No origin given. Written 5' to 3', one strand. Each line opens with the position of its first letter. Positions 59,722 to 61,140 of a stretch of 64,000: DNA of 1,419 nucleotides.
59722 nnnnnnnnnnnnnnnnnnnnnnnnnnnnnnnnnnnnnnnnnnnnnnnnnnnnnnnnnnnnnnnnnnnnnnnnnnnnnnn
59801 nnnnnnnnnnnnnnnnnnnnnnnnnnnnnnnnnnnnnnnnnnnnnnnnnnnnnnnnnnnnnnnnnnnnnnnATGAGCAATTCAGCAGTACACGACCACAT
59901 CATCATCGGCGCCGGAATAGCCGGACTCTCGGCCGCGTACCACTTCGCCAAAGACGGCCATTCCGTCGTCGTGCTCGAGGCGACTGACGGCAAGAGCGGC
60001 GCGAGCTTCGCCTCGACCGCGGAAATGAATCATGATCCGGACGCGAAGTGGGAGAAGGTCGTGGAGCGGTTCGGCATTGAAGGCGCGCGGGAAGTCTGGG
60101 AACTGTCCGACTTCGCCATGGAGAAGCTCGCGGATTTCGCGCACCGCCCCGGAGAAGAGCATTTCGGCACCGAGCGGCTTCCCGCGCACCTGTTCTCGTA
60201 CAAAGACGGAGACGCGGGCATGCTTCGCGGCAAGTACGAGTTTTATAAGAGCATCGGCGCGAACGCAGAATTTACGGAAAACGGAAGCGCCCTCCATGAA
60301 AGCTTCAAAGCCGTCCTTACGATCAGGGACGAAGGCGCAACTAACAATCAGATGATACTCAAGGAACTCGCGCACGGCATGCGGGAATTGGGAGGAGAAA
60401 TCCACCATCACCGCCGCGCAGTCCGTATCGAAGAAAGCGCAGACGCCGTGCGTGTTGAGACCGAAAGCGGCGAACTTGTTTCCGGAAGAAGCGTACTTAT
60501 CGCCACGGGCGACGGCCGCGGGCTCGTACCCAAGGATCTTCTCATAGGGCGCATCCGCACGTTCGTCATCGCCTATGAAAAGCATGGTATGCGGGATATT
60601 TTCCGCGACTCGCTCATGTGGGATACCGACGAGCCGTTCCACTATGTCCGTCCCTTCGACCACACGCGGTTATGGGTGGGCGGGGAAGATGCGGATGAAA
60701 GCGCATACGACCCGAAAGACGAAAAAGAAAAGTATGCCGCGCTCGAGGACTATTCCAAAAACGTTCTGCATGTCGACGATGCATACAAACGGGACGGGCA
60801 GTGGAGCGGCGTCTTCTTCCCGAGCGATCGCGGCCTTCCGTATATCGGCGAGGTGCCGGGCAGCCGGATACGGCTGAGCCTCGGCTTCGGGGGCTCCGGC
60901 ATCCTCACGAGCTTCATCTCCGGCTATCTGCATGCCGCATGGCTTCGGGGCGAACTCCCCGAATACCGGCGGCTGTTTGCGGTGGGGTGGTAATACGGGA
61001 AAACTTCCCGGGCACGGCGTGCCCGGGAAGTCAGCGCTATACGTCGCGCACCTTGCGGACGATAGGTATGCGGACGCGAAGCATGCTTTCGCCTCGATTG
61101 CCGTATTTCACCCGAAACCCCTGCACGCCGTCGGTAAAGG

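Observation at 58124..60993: Lrp/AsnC RAM-domain regulator fused to an EgtD-like amino-acid N-methyltransferase, coupled to a DAO-family oxidase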

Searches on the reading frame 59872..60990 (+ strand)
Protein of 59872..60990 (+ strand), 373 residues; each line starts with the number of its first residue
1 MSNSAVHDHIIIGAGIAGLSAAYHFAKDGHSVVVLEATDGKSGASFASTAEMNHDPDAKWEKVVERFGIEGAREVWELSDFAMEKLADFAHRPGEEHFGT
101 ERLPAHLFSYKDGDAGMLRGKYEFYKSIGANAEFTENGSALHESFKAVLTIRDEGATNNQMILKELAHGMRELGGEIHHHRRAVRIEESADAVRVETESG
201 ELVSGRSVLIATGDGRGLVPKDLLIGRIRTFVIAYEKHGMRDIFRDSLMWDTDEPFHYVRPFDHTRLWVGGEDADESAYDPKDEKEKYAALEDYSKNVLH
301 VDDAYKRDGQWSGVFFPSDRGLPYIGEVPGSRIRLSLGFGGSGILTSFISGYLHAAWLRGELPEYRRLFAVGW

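Call 3: search_protein_families(library=pfam, proteins=[window:59872-60990:+], max_evalue=0.1)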
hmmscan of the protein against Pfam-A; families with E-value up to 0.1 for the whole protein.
window:59872-60990:+ (373 aa): 17 families
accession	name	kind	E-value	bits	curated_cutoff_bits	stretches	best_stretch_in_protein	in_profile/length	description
PF01266.30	DAO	-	2e-43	149.7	27.9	1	8-357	1-353/353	FAD dependent oxidoreductase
PF01593.30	Amino_oxidase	-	2.9e-10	40.5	19.8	2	131-212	166-254/443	Flavin containing amine oxidoreductase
PF00890.30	FAD_binding_2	-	1.2e-09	38.3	20.4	1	8-214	1-203/414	FAD binding domain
PF03486.20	HI0933_like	-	2.5e-09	37.4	50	2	8-96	2-92/244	HI0933-like protein Rossmann domain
PF13450.12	NAD_binding_8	-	2.1e-08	34.7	21.9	1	11-46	1-36/68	NAD(P)-binding Rossmann-like domain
PF07992.20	Pyr_redox_2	-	4.9e-08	33.2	26.1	1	8-40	2-34/291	Pyridine nucleotide-disulphide oxidoreductase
PF05834.18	Lycopene_cycl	-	2.5e-06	27.3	23.4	1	8-40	1-35/380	Lycopene cyclase protein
PF13738.12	Pyr_redox_3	-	7.6e-06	25.8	30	1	10-46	1-36/305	Pyridine nucleotide-disulphide oxidoreductase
PF01946.23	Thi4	-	4.8e-05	23.1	26.2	1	3-38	14-50/235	Thi4 family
PF12831.13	FAD_oxidored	-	6.6e-05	22.8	27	1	9-39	2-32/416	FAD dependent oxidoreductase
PF01134.28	GIDA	-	0.0001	21.9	22.1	1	9-36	2-29/391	Glucose inhibited division protein A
PF13454.12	NAD_binding_9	-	0.00013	22.5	21.8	1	178-214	118-154/155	FAD-NAD(P)-binding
PF00070.33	Pyr_redox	-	0.00014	22.7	22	0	10-39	3-32/82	Pyridine nucleotide-disulphide oxidoreductase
PF01494.25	FAD_binding_3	-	0.0015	18.3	22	1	10-48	5-43/349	FAD binding domain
PF21799.2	MurD-like_N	-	0.04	14.6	27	1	8-37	2-31/88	Mur ligase MurD-like, N-terminal domain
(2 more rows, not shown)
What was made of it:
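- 59872..60993 (+): DAO-family FAD oxidoreductase (373 aa). It is co-directional and overlaps the fusion gene by ATGA, but it is not a conserved partner. PF01266 E 2e-43 (call 3).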

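Call 4: search_protein_families(library=ncbifam, proteins=[window:59872-60990:+], max_evalue=0.1)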
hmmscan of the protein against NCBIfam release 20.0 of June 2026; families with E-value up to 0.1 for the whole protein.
window:59872-60990:+ (373 aa): 147 families (the best 25 are shown)
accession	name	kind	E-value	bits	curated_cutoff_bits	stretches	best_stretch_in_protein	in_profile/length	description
NF050086.1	pipecolate_AmaA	exception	1.6e-15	56.7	600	1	6-212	25-233/425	L-pipecolate oxidase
TIGR02352.1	thiamin_ThiO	equivalog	1.5e-14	53.9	250.8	2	136-353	127-342/351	glycine oxidase ThiO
TIGR03364.1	HpnW_proposed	hypoth_equivalog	3.6e-11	42.8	285.1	1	8-45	2-39/365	TIGR03364 family FAD-dependent oxidoreductase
NF001933.0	PRK00711.1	subfamily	3e-10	39.7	383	2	10-52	4-47/429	D-amino acid dehydrogenase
NF008425.0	PRK11259.1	equivalog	3.3e-09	36.2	257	2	7-38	5-36/377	N-methyl-L-tryptophan oxidase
TIGR00275.1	TIGR00275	subfamily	4.8e-09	35.5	183.8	2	10-39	2-31/401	aminoacetone oxidase family FAD-binding enzyme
NF005560.0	PRK07233.1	equivalog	1.3e-08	34.1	252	1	10-43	4-37/435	hypothetical protein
TIGR03197.1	MnmC_Cterm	equivalog_domain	3.6e-08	32.9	174.2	1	10-215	3-202/400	FAD-dependent 5-carboxymethylaminomethyl-2-thiouridine(34) oxidoreductase MnmC1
TIGR02032.1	GG-red-SF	subfamily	4.9e-08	33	158.8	1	8-39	2-33/297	geranylgeranyl reductase family protein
NF045637.1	carotdesatCrtDProt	equivalog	1.4e-07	30.5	580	1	10-43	2-35/485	1-hydroxycarotenoid 3,4-desaturase CrtD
NF003585.0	PRK05249.1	equivalog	1.8e-07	30.2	465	2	4-45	4-45/464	Si-specific NAD(P)(+) transhydrogenase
NF005691.0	PRK07494.1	equivalog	3.9e-07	29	459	1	3-39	5-41/404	UbiH/UbiF family hydroxylase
NF002480.1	PRK01747.1-1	equivalog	4.7e-07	28.6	540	1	6-296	248-532/645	bifunctional tRNA (5-methylaminomethyl-2-thiouridine)(34)-methyltransferase MnmC2/FAD-dependent 5-carboxymethylaminomethyl-2-thiouridine(34)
NF009410.0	PRK12771.1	subfamily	5.9e-07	28.4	516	1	10-40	142-172/566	NAD(P)-binding protein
TIGR03467.1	HpnE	equivalog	6.8e-07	28.9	283.05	1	10-40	2-32/430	hydroxysqualene dehydroxylase HpnE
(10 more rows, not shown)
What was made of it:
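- On N-methyl-amino-acid oxidases (MSOX / MTOX / pipecolate oxidase), for ORF 59872-60993: 26.5 against 479.65, 36.2 against 257, and 56.7 against 600 (call 4).
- On Glycine oxidase ThiO, for ORF 59872-60993: 53.9 bits against a cut-off of 250.8 (call 4).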

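Call 18: search_solved_structures(query=window:59872-60990:+, max_evalue=0.001, show_alignments=1)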
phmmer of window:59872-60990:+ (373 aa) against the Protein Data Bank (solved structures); distinct sequences matched with E-value up to 0.001: 11.
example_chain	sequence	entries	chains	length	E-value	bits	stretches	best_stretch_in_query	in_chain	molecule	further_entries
1ryi_A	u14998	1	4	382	1.4e-08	37.7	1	151-353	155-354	GLYCINE OXIDASE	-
9woz_A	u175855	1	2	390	1.5e-08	37.6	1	151-353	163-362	Glycine oxidase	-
3if9_A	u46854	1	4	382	1.7e-08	37.3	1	151-353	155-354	Glycine oxidase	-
1ng3_A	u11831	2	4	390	2.6e-08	36.7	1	151-353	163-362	Glycine oxidase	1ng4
4ysh_A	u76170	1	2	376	2.9e-05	26.7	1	7-355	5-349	Glycine oxidase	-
1f8r_A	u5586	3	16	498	0.0003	23.4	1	9-43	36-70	L-AMINO ACID OXIDASE | L-amino-acid oxidase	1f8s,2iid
5z2g_A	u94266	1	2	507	0.0007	22.2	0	9-43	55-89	L-amino acid oxidase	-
4e0v_A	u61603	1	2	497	0.0007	22.2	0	10-43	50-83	L-amino-acid oxidase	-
5ts5_A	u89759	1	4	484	0.0007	22.2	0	10-43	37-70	Amine oxidase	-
6pxs_A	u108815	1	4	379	0.00094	21.7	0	10-42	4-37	FAD dependent oxidoreductase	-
3kve_A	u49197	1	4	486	0.00094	21.7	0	9-43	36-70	L-amino acid oxidase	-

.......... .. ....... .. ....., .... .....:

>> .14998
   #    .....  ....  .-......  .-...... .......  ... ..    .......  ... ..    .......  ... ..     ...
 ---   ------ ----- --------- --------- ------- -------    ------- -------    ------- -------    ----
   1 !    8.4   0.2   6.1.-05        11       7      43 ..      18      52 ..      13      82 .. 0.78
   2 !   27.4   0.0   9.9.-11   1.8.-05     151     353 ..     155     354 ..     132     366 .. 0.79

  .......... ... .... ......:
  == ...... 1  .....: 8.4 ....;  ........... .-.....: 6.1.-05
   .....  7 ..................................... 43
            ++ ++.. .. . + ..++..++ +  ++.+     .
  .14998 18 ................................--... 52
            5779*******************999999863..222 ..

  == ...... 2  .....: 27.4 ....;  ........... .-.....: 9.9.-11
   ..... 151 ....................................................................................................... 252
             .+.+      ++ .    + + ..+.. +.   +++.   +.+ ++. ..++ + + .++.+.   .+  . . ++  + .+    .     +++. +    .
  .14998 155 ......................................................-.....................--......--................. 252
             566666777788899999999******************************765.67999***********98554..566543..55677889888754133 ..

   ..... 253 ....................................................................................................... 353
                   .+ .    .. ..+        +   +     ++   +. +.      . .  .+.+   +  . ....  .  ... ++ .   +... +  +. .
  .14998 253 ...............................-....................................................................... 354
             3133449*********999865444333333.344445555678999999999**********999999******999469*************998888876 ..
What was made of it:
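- Closest known: Glycine oxidase ThiO / monomeric sarcosine oxidase / MTOX / D-arginine dehydrogenase. Different: R302 of glycine oxidase aligns with F315 (call 18).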
